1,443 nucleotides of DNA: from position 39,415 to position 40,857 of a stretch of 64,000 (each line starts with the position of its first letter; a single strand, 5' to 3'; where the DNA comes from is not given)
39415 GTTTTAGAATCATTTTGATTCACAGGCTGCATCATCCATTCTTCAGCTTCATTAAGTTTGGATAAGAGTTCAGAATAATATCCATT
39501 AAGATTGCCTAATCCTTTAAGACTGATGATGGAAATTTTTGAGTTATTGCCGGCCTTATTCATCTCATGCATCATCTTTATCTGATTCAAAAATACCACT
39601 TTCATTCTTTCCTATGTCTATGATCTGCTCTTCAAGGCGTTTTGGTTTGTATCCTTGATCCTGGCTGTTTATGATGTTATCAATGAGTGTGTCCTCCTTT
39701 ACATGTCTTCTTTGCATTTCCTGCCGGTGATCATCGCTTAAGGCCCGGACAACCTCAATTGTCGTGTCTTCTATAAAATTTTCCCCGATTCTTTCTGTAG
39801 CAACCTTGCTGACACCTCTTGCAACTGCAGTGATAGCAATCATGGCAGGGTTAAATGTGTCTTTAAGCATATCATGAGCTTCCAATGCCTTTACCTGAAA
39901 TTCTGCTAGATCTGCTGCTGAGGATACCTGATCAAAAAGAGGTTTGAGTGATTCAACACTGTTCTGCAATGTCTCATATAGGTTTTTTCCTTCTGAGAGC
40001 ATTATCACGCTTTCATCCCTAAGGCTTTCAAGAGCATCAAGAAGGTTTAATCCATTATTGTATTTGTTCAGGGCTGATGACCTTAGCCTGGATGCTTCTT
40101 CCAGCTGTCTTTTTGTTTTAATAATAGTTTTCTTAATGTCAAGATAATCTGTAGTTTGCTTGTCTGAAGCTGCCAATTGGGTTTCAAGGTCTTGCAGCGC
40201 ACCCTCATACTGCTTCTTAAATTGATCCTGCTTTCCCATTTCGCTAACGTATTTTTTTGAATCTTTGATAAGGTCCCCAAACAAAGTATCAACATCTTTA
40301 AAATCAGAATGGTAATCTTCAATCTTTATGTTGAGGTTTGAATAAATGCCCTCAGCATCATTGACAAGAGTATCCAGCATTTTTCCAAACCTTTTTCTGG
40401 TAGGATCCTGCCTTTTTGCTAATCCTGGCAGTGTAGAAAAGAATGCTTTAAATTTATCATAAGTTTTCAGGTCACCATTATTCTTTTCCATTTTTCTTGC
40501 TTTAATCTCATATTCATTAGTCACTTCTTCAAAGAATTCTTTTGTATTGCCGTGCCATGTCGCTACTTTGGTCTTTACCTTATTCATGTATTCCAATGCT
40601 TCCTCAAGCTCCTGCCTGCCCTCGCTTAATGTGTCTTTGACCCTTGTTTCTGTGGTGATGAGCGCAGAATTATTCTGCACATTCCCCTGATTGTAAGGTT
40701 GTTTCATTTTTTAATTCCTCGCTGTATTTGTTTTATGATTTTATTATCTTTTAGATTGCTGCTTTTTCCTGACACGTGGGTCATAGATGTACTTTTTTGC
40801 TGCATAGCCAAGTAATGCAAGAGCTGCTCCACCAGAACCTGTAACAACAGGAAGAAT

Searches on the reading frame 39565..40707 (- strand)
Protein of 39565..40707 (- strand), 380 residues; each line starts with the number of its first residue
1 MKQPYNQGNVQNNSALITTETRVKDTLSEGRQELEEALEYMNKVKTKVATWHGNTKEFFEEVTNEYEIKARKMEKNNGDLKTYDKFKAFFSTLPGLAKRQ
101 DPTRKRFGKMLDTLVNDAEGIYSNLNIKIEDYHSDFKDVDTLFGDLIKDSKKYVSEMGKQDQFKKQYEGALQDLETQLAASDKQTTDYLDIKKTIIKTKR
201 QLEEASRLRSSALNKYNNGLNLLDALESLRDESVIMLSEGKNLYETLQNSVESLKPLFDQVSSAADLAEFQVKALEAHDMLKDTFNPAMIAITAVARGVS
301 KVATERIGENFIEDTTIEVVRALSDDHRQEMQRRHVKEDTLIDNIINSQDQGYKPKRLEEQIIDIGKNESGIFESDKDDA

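Call 5: search_protein_families(library=pfam, proteins=[window:39565-40707:-], max_evalue=1)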
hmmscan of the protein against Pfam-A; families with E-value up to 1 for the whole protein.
window:39565-40707:- (380 aa): 6 families
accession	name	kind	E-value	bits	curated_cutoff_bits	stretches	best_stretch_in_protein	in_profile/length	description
PF06103.16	DUF948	-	0.0056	17.3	37.2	0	224-264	40-80/89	Bacterial protein of unknown function (DUF948)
PF07200.18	Mod_r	-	0.042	14.3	30.1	1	188-279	21-109/146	Modifier of rudimentary (Mod(r)) protein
PF12237.13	PCIF1_WW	-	0.12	12.3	31.1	1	117-144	64-91/176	Phosphorylated CTD interacting factor 1 WW domain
PF15884.10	QIL1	-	0.18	12.8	26.6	0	171-220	17-60/77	MICOS complex subunit MIC13, QIL1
PF06013.18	WXG100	-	0.19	12.5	27.3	1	26-76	15-66/86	Proteins of 100 residues with WXG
PF02507.20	PSI_PsaF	-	0.82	9.9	27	1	159-206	29-76/172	Photosystem I reaction centre subunit III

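Call 6: search_protein_families(library=padloc, proteins=[window:39565-40707:-], max_evalue=1)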
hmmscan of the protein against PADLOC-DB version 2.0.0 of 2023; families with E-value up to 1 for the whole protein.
window:39565-40707:- (380 aa): 1 family
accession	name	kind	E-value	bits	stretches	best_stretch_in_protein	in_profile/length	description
PDLC04406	PDC-M09A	-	0.66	7.4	0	161-292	8-128/330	-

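Call 17: search_protein_families(library=phrogs, proteins=[window:39565-40707:-], max_evalue=0.1)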
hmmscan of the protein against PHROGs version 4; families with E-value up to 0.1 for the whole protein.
window:39565-40707:- (380 aa): 1 family
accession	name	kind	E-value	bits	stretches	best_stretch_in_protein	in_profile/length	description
phrog_5996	-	unknown function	0.083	14.1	1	190-269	3-79/93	-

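Call 44: search_protein_families(library=ncbifam, proteins=[window:39565-40707:-], max_evalue=0.5)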
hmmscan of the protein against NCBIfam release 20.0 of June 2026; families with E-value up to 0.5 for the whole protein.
window:39565-40707:- (380 aa): 2 families
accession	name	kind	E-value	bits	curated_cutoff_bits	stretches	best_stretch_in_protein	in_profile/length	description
NF003034.1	PRK03918.1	equivalog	0.017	13.1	700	1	21-262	168-404/878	DNA double-strand break repair ATPase Rad50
TIGR03930.1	WXG100_ESAT6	subfamily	0.029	14.6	44.85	0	27-75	16-65/90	WXG100 family type VII secretion target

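Call 54: find_homologous_proteins(query=window:39565-40707:-, max_evalue=0.001)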
Query window:39565-40707:- (380 aa): 22 proteins with E <= 0.001 among 6229 candidates.
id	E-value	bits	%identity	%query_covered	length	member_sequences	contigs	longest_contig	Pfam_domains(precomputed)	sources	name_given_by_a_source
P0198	8.4e-241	816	100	100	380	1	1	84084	-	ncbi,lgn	-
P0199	3.6e-174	597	78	96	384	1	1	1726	-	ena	-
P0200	1.6e-155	536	71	96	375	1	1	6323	-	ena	-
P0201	9.3e-143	494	64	99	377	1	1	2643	-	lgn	-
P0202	9.2e-110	385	54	96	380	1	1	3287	-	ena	-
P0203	3.8e-109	383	54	96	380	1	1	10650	-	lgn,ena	-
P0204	4.3e-109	383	54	96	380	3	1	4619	-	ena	-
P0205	4.9e-109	383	54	96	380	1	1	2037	-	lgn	-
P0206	7.4e-109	382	54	96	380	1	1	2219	-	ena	-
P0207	8.5e-109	382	54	96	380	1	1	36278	-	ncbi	-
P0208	1.9e-108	381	54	96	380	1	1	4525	-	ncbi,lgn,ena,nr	ncbi:MAG: hypothetical protein KAI26_04810 [Nanoarchaeota archaeon]|nr:hypothetical protein [Nanoarc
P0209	3.3e-106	373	51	97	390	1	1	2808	-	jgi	-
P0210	5.6e-100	353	50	94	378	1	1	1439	-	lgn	-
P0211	1.6e-94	335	51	87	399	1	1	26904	-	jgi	-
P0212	2.4e-93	331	50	87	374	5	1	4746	-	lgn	-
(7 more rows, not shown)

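Call 66: predict_structure(alignment_id=A6)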
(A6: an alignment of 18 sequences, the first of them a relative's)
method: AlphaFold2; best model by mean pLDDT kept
length: 380 residues; sequences in the alignment: 18
mean_pLDDT: 64.1   pTM: 0.44
mean pLDDT of the five models: 64.1, 59.7, 59.6, 58.7, 50.6
residues with pLDDT >= 90: 49; 70-90: 91; 50-70: 149; < 50: 91
segments of 3 or more residues with pLDDT < 50: 1-15, 73-101, 302-321, 348-362, 378-380
pLDDT, mean of each block of 10 residues (from residue 1): 30 53 77 69 65 59 51 46 38 37 55 64 70 72 88 92 93 92 88 93 90 87 82 74 70 64 52 58 58 55 38 38 61 71 54 40 57 53
secondary structure, 60 per line:
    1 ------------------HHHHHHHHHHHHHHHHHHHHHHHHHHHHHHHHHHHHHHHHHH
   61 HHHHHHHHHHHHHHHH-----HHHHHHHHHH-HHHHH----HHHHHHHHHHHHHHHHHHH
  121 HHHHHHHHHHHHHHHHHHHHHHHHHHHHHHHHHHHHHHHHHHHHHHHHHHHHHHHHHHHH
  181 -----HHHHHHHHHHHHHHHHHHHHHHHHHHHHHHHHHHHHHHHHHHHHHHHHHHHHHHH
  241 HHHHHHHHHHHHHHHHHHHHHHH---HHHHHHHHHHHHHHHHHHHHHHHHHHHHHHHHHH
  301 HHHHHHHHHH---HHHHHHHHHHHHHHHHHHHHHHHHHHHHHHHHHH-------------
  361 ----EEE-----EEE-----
elements in order: H19-76 H82-91 H93-97 H102-180 H186-263 H267-310 H314-347 E365-367 E373-375
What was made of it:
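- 39565..40707 (-): The most conserved operon gene (380 aa). It is all-helical, with an invariant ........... segment. AlphaFold2 pLDDT 64 (call 66).
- The model of the 380-aa protein is poor (pLDDT 64, pTM 0.44, call 66).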

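Call 77: search_solved_structures(query=A6, max_evalue=10)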
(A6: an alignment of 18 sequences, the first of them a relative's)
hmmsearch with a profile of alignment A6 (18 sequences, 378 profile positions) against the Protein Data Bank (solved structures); distinct sequences matched with E-value up to 10: 33.
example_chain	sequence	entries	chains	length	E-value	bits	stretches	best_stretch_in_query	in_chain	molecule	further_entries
1p68_A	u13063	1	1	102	0.0033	19.7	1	105-183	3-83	De novo designed protein S-824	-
2jua_A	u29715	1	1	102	0.0038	19.5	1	105-195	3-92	de novo protein S836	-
1g1e_B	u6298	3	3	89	0.01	18.1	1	30-108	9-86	SIN3A | Sin3a protein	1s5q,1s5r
2l9s_B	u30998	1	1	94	0.011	18.1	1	30-108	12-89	Paired amphipathic helix protein Sin3a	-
6xaw_A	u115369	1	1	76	0.025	16.9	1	30-78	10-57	Transcriptional regulatory protein SIN3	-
9ugr_A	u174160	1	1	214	0.046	16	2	107-186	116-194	Syn-F4-Link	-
2etn_A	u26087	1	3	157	0.048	15.9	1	117-177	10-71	anti-cleavage anti-GreA transcription factor Gfh1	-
2eul_A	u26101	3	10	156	0.056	15.7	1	117-177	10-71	anti-cleavage anti-GreA transcription factor Gfh1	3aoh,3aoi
2f23_A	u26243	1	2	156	0.056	15.7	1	117-177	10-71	Anti-cleavage anti-greA transcription factor gfh1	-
3vjf_A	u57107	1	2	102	0.066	15.4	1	106-186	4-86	WA20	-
9hvw_D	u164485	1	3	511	0.071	15.4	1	116-172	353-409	Fusion glycoprotein F1,Probable N-acetylmuramidase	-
6kos_A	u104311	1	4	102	0.087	15.1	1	106-190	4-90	SUWA (Super WA20)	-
4ug3_A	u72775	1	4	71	0.13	14.5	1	129-172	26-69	CELL CYCLE PROTEIN GPSB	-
8tm0_A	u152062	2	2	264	0.13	14.5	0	48-82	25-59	NKG2-D type II integral membrane protein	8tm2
6gpz_B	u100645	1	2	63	0.18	14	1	131-169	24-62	Cell cycle protein GpsB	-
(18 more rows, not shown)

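Call 105: find_related_loci(query=A6, collection=metagenome_contigs, flank=10000)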
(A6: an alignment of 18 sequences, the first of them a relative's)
Query A6 (380 aa) in metagenome_contigs; peptide patterns used: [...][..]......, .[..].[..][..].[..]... (x = any residue, [..] = any of these).
600 stretches matched a pattern (row limit reached: there are more); 2 encode a relative of the query (tblastn E <= 1e-3); 2 distinct loci.
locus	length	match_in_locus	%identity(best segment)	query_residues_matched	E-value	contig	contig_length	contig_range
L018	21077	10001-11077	48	11-378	9e-105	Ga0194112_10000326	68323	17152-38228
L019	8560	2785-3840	48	14-373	9e-104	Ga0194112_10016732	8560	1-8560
